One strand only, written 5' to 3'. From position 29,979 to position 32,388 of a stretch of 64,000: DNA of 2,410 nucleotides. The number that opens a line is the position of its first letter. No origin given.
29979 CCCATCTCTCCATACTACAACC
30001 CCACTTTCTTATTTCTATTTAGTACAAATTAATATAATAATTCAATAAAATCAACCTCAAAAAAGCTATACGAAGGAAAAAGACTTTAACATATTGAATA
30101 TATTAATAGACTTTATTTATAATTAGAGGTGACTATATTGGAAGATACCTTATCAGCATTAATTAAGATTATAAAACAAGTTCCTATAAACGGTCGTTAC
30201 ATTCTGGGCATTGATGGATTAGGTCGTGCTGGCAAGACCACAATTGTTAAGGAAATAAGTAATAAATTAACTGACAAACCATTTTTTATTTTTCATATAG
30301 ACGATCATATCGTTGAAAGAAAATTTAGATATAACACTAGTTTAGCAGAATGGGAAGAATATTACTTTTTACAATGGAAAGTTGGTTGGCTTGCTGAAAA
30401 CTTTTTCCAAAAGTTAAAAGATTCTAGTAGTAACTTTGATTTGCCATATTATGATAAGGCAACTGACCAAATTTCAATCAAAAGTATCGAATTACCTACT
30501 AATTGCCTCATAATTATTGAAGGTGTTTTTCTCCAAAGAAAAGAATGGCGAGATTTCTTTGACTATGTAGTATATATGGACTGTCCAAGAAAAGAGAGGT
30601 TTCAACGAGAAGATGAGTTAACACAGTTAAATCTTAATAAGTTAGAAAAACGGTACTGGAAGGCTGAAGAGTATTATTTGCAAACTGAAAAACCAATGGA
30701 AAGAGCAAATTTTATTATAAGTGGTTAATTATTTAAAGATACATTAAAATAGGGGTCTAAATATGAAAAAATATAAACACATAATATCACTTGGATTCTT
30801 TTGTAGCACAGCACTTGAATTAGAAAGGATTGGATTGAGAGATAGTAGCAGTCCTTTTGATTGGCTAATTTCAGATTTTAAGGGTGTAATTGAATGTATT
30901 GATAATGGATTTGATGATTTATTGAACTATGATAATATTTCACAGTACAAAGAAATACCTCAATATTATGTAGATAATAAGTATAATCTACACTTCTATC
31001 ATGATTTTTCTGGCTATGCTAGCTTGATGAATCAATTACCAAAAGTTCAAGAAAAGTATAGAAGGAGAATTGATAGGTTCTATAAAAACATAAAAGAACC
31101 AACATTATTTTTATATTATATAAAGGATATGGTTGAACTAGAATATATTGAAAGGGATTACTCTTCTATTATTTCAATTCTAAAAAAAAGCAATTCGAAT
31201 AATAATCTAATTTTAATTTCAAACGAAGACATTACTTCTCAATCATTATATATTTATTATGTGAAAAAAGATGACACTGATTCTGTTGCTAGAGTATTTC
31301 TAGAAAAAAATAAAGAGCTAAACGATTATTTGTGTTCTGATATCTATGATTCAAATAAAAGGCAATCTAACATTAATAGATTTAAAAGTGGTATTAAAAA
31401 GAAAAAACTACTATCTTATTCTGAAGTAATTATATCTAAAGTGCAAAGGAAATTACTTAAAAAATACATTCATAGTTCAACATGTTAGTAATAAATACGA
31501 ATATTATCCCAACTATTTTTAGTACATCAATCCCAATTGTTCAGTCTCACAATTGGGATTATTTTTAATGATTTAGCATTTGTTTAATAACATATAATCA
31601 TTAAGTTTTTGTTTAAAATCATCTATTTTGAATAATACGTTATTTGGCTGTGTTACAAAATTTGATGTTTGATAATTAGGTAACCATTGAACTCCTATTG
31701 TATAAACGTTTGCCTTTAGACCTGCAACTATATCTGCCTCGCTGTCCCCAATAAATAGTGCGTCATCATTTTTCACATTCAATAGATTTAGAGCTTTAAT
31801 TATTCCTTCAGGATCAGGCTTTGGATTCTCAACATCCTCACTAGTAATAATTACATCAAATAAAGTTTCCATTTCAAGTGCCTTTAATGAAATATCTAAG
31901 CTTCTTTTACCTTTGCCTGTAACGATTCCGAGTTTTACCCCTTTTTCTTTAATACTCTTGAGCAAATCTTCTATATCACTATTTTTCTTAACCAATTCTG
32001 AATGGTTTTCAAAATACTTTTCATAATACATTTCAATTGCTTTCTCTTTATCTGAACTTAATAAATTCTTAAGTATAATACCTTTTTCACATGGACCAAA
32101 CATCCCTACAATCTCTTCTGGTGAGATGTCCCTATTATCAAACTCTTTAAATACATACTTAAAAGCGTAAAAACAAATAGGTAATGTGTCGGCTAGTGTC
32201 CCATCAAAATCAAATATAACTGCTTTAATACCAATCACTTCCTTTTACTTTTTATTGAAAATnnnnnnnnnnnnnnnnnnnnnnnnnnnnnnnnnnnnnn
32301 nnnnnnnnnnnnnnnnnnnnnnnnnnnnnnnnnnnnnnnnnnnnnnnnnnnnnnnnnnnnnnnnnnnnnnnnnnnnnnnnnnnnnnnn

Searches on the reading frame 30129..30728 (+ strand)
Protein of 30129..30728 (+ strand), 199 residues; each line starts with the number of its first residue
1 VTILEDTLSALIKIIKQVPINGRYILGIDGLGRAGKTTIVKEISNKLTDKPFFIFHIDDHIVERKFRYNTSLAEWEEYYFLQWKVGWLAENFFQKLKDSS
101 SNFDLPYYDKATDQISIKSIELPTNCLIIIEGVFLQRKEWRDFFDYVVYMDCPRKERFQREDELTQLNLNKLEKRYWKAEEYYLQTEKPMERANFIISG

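Call 64: search_protein_families(library=pfam, proteins=[window:30129-30728:+], max_evalue=0.001)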
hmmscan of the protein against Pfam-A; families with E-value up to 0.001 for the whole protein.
window:30129-30728:+ (199 aa): 1 family
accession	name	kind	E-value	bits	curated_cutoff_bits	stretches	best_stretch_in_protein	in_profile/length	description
PF13238.12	AAA_18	-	2.6e-05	25.1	29.4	1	28-160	3-107/128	AAA domain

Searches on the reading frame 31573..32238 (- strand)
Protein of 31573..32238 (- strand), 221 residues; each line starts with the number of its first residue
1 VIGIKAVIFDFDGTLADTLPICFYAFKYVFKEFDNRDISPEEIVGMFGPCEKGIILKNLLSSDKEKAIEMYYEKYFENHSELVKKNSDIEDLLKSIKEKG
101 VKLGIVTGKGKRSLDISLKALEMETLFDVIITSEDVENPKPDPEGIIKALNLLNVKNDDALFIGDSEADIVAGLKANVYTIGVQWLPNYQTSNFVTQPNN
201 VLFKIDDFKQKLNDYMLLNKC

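Call 64: search_protein_families(library=pfam, proteins=[window:31573-32238:-], max_evalue=0.001)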
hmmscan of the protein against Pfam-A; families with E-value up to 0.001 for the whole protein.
window:31573-32238:- (221 aa): 5 families
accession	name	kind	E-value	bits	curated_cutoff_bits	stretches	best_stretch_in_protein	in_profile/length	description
PF13419.12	HAD_2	-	1.7e-49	168.8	23.8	1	7-183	1-178/178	Haloacid dehalogenase-like hydrolase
PF00702.32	Hydrolase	-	7.3e-27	95.4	26.4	1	4-176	1-190/191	haloacid dehalogenase-like hydrolase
PF12710.13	HAD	-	2.5e-07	31.8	27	1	7-170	1-185/189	haloacid dehalogenase-like hydrolase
PF13242.12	Hydrolase_like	-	2.6e-06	27.7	22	1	140-183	4-48/75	HAD-hyrolase-like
PF08282.18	Hydrolase_3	-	0.00069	19.9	20.9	0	89-125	20-56/255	haloacid dehalogenase-like hydrolase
